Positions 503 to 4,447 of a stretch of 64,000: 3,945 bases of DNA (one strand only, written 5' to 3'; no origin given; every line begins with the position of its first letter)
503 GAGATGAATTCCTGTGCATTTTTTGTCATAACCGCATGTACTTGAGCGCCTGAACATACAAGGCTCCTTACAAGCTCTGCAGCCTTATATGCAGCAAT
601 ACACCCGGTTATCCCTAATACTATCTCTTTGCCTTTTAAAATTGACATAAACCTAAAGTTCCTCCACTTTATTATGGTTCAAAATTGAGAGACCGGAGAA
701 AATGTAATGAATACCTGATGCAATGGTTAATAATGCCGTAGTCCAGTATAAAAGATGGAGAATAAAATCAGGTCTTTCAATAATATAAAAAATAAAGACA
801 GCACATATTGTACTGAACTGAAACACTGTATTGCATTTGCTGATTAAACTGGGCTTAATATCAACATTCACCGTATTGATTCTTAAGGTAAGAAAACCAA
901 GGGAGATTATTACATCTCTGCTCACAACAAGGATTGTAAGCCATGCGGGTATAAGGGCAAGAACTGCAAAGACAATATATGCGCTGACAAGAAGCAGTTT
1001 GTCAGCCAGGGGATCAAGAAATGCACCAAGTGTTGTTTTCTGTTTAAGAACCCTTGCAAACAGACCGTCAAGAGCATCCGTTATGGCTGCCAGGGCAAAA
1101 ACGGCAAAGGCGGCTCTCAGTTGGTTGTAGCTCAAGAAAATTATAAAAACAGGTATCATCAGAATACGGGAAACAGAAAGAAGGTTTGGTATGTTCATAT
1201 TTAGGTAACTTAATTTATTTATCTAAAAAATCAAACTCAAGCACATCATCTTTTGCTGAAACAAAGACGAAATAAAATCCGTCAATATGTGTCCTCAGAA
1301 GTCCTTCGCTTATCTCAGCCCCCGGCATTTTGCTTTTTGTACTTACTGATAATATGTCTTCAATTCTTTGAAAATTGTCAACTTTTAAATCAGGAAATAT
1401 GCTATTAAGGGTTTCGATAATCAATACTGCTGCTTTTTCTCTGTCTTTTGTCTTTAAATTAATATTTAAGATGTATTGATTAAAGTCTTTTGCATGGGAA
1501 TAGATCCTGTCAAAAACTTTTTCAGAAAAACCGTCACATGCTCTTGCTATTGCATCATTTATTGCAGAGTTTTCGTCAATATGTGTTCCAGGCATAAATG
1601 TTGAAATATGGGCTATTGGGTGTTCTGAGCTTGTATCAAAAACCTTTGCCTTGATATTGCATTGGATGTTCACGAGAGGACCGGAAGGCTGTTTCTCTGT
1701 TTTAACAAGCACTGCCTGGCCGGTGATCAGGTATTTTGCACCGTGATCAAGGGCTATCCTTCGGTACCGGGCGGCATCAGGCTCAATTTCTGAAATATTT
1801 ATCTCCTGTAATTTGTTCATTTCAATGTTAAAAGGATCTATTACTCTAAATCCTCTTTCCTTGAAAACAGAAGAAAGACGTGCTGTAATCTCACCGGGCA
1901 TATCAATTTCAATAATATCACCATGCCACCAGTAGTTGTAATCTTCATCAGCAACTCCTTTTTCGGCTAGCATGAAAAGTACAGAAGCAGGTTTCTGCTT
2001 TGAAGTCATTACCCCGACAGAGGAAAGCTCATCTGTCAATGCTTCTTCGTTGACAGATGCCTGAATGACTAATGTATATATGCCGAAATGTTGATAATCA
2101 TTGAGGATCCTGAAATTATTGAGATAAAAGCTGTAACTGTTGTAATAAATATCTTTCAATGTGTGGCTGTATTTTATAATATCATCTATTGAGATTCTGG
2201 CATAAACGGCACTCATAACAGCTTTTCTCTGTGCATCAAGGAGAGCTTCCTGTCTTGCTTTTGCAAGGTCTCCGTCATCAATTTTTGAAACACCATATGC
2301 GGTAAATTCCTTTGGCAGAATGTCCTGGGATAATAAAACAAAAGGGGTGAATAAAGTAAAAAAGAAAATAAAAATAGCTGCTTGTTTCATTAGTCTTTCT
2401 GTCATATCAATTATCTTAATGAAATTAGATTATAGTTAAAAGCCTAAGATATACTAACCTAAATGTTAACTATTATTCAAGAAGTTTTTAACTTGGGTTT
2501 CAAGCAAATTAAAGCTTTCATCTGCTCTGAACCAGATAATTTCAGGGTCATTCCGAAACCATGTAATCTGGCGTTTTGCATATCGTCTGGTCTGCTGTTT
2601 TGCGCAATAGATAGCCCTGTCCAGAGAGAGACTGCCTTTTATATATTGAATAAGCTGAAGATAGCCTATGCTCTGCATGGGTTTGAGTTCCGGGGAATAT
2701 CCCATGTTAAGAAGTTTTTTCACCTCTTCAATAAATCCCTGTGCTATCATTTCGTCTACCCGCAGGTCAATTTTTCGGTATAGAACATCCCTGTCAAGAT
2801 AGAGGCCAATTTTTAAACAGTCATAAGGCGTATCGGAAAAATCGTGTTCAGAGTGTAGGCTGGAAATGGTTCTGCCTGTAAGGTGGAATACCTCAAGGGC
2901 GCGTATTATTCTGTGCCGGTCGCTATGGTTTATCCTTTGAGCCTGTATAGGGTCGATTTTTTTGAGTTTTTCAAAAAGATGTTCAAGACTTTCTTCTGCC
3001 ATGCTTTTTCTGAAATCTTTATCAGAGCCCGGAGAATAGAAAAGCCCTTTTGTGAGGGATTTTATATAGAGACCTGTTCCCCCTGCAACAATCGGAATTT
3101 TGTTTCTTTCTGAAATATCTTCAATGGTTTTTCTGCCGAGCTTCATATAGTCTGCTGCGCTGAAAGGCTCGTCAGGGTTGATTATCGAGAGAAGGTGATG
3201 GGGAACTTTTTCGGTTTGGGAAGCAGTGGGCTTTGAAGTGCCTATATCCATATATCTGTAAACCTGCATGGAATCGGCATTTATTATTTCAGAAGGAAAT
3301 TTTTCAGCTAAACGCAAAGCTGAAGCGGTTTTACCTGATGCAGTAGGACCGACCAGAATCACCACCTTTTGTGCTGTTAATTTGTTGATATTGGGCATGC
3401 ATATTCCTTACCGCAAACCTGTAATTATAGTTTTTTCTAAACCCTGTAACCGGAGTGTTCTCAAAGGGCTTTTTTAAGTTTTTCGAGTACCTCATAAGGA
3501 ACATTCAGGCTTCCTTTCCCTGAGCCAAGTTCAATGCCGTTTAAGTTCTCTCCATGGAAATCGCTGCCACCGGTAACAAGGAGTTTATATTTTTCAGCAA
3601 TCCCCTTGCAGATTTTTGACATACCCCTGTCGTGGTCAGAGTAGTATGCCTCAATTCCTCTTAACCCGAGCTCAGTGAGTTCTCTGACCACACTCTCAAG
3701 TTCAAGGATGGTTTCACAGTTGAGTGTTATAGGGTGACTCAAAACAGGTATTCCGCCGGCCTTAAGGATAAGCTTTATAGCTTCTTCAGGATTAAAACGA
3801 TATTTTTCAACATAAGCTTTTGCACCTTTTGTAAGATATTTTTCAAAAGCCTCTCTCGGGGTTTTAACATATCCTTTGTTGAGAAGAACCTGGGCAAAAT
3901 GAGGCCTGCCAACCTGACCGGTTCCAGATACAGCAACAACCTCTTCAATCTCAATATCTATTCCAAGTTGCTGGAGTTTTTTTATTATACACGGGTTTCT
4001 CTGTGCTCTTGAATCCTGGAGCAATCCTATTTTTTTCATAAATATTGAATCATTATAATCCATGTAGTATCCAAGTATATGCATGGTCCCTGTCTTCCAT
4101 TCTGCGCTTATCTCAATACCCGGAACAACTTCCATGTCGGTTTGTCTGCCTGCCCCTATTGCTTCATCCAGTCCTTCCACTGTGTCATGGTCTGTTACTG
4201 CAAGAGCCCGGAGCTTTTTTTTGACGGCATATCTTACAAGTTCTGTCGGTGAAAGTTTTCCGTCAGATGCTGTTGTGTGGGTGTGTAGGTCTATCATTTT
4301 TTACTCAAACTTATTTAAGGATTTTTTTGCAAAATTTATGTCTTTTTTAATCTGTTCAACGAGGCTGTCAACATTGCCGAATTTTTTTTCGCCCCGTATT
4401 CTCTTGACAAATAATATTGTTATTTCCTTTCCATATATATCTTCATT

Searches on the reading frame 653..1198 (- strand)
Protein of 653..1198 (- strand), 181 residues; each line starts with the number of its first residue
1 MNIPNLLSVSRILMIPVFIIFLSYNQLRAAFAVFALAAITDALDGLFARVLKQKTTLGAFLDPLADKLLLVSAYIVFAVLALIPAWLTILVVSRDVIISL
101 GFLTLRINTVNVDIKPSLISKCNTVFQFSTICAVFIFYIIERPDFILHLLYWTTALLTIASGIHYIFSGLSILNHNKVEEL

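Call 91: search_protein_families(library=pfam, proteins=[window:653-1198:-], max_evalue=0.001)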
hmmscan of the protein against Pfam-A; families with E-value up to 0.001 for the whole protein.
window:653-1198:- (181 aa): 1 family
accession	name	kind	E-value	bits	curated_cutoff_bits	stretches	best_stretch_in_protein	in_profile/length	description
PF01066.26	CDP-OH_P_transf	-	9.6e-34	117.4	22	1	1-159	1-151/152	CDP-alcohol phosphatidyltransferase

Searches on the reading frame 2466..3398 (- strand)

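Call 91: search_protein_families(library=pfam, proteins=[window:2466-3398:-], max_evalue=0.001)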
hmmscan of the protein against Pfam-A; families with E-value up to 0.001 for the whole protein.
window:2466-3398:- (310 aa): 4 families
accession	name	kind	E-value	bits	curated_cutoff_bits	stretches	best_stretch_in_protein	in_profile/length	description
PF01715.23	IPPT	-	1.5e-87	293.7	23.6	1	45-284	1-243/243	IPP transferase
PF01745.22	IPT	-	1.6e-07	31.4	20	1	11-121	2-112/233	Isopentenyl transferase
PF13671.12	AAA_33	-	0.00075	20.2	27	0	12-46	1-35/143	AAA domain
PF20720.3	nSTAND3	-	0.00085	19.5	27.2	0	5-37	12-44/155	Novel STAND NTPase 3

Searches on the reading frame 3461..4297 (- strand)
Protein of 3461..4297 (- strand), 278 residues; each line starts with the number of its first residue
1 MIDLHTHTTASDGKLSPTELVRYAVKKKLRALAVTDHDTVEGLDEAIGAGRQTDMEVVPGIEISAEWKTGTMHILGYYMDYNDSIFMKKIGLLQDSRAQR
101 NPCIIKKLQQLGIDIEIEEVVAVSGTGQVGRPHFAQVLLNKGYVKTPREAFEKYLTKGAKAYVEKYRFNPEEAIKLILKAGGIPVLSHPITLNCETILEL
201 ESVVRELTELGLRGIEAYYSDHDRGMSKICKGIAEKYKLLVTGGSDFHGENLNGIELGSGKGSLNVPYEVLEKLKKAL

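Call 91: search_protein_families(library=pfam, proteins=[window:3461-4297:-], max_evalue=0.001)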
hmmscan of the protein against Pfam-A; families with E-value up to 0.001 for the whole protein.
window:3461-4297:- (278 aa): 1 family
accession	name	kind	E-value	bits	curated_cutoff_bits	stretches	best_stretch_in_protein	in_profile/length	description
PF02811.25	PHP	-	3.7e-11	44.1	26.4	1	3-66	1-66/164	PHP domain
